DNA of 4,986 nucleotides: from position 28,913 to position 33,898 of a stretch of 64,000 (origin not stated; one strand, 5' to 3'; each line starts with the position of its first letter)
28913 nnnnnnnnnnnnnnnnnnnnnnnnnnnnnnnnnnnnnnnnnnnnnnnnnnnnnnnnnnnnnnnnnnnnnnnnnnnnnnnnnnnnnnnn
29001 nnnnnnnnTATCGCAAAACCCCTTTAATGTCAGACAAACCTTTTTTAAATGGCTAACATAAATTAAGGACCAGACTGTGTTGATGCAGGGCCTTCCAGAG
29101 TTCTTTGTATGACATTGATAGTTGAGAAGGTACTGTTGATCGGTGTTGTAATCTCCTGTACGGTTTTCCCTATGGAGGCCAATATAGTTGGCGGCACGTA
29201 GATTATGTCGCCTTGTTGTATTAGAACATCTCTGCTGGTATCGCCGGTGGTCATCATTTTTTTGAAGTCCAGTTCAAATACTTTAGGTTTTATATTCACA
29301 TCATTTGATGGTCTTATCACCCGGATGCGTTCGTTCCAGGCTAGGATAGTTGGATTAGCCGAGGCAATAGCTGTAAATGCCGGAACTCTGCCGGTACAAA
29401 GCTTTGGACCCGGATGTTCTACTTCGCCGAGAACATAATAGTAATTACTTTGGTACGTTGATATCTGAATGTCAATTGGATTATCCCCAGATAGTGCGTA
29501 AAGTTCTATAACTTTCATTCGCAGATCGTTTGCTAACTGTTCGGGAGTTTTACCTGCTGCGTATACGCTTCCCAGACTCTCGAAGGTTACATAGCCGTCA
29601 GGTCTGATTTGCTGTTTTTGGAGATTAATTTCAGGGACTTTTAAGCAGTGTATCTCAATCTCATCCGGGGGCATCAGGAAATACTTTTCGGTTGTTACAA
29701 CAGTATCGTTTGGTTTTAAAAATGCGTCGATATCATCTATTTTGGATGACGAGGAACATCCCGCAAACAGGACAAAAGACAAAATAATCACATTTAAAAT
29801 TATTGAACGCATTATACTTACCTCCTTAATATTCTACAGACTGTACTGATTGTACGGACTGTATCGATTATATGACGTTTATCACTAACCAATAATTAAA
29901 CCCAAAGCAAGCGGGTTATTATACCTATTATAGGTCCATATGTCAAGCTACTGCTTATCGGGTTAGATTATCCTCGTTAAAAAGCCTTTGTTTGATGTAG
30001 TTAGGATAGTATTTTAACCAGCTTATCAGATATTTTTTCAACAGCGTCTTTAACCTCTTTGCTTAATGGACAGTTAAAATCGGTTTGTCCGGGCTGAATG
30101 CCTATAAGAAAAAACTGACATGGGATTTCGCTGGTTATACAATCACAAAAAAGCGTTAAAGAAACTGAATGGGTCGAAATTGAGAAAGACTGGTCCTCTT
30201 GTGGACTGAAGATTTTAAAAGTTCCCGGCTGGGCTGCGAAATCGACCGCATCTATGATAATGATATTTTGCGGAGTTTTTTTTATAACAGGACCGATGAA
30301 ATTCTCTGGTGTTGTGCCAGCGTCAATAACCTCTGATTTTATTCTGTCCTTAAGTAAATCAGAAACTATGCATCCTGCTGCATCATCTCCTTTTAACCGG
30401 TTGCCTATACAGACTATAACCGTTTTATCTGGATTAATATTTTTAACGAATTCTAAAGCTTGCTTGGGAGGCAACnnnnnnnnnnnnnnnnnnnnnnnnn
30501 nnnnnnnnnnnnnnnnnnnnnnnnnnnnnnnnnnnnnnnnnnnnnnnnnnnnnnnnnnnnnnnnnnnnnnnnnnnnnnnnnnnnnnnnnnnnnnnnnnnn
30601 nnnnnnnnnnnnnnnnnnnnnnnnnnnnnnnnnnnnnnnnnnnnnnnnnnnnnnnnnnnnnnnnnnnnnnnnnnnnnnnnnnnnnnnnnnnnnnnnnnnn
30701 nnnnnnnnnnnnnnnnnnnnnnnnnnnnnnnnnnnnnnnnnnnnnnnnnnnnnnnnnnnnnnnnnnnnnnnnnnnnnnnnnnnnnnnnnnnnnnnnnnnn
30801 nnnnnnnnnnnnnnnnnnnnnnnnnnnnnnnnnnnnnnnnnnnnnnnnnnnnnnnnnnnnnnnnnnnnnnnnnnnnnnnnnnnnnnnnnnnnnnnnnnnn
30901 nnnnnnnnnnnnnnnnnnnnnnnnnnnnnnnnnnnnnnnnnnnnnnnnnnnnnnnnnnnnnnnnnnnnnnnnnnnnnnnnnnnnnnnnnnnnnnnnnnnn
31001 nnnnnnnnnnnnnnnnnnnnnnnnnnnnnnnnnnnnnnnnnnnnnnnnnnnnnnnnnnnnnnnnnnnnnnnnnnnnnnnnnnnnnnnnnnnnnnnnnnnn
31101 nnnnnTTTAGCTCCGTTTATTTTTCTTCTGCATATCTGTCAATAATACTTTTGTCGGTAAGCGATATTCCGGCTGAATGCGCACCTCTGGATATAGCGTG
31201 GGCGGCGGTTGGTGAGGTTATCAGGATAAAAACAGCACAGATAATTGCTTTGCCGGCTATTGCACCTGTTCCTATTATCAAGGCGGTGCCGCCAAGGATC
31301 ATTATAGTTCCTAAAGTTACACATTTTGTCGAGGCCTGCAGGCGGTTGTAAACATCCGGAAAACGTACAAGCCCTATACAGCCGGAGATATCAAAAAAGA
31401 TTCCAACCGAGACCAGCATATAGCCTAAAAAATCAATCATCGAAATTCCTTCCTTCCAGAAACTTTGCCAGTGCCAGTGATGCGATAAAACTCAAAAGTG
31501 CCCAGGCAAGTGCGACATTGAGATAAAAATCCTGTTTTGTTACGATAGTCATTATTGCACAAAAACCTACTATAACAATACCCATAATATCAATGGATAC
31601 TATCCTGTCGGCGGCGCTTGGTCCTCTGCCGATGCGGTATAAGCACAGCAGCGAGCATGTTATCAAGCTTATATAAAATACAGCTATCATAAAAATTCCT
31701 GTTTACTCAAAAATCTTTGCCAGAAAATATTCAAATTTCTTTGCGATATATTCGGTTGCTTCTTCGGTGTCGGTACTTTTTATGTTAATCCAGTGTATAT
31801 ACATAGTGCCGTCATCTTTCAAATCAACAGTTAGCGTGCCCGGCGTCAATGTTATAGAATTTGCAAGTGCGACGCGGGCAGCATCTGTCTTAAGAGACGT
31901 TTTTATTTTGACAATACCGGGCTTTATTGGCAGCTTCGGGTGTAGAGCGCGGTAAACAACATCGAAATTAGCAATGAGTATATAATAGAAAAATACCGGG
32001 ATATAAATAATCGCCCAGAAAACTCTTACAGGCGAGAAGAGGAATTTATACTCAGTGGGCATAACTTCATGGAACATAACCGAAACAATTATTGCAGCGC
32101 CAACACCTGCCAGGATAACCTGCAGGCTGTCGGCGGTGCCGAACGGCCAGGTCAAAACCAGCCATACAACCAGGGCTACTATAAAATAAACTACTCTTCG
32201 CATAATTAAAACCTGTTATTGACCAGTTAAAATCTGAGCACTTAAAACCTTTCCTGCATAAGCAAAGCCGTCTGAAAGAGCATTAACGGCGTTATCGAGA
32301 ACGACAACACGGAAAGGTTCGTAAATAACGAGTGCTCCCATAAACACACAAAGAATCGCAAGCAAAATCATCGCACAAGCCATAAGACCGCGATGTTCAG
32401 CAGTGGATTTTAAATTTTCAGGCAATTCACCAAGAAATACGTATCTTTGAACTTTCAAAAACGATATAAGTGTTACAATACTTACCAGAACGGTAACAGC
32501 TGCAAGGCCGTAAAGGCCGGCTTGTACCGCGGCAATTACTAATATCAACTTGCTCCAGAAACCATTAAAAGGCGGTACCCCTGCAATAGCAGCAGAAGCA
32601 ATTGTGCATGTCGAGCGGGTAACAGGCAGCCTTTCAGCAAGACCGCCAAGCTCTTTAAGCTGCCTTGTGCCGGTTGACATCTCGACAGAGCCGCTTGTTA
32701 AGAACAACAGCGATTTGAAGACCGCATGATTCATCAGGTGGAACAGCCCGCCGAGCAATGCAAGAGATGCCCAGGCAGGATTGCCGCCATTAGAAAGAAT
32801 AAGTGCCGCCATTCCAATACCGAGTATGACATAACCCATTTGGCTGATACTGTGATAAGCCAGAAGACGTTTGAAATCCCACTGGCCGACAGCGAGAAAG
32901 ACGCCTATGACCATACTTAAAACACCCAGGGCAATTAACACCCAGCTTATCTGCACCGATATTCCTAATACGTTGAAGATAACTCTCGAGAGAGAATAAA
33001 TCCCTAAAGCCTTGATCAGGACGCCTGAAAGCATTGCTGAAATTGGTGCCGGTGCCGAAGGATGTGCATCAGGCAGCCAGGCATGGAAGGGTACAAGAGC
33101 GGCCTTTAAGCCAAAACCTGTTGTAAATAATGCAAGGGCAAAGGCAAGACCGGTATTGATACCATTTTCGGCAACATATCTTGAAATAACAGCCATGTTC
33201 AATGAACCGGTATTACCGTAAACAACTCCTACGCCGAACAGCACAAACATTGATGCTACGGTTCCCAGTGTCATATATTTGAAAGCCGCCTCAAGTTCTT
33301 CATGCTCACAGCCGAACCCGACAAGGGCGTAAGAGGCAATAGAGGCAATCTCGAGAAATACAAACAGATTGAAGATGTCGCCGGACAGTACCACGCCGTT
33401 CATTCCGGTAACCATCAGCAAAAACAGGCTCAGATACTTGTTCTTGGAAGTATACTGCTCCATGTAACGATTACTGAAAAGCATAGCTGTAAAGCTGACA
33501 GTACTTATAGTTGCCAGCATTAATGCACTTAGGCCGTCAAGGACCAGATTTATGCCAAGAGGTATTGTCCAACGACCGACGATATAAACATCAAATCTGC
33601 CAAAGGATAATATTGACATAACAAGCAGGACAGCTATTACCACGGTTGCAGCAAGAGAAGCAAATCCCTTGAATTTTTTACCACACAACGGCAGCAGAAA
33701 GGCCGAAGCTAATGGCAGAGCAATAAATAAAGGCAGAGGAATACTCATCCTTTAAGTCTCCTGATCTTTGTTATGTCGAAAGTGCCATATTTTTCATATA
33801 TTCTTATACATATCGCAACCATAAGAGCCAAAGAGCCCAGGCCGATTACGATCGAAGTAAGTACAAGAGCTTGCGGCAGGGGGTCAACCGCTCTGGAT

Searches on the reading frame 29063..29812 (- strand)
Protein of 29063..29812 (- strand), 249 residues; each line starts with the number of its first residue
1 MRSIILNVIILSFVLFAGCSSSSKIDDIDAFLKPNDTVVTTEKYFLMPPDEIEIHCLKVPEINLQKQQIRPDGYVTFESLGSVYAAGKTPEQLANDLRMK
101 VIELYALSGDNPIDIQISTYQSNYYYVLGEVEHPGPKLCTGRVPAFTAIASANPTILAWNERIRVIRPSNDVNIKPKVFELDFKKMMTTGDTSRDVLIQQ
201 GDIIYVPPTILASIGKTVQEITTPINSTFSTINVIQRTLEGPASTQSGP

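Call 10: search_protein_families(library=ncbifam, proteins=[window:29063-29812:-], max_evalue=0.1)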
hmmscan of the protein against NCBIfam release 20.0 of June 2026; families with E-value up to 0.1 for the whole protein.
window:29063-29812:- (249 aa): 6 families
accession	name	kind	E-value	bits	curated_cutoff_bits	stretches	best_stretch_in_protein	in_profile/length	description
TIGR03027.2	pepcterm_export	equivalog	3e-17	62.8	180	1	43-209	2-167/169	XrtA/PEP-CTERM system exopolysaccharide export protein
TIGR03028.1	EpsE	equivalog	3.2e-11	43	262.65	1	44-207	2-160/239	polysaccharide export protein EpsE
NF011658.0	PRK15078.1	subfamily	3.6e-10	39.2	333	1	68-207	119-250/380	polysaccharide export protein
NF041843.1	EpsY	equivalog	6.6e-09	35.3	320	1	12-206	23-210/211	exopolysaccharide export protein EpsY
NF011925.1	PRK15396.1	subfamily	0.00084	19.5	108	1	3-29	5-31/78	major outer membrane lipoprotein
NF040598.1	Ala_zip_lipo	subfamily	0.013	16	43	1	3-30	2-29/90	Lpp/OprI family alanine-zipper lipoprotein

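Call 11: search_protein_families(library=pfam, proteins=[window:29063-29812:-], max_evalue=0.001)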
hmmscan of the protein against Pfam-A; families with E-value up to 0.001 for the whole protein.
window:29063-29812:- (249 aa): 2 families
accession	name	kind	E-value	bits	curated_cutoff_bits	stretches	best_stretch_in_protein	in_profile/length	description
PF02563.21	Poly_export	-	2.1e-13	50.7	28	1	40-103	3-65/77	Polysaccharide biosynthesis/export protein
PF22461.2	SLBB_2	-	6.8e-05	23.3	27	1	125-206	3-79/79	SLBB domain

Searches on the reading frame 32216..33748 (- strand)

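Call 59: search_protein_families(library=pfam, proteins=[window:32216-33748:-], max_evalue=0.00001)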
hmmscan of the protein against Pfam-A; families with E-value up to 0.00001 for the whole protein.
window:32216-33748:- (510 aa): 3 families
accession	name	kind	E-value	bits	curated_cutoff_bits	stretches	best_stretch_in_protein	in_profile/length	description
PF00361.26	Proton_antipo_M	-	1.8e-60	205.1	21.5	1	122-424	1-292/294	NADH:quinone oxidoreductase/Mrp antiporter, TM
PF00662.26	Proton_antipo_N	-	4.7e-08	33.3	24.5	1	63-105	8-50/51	NADH-Ubiquinone oxidoreductase (complex I), chain 5 N-terminus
PF10125.14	NADHdeh_related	-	1.3e-06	28.4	27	1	93-224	56-184/218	NADH dehydrogenase I, subunit N related protein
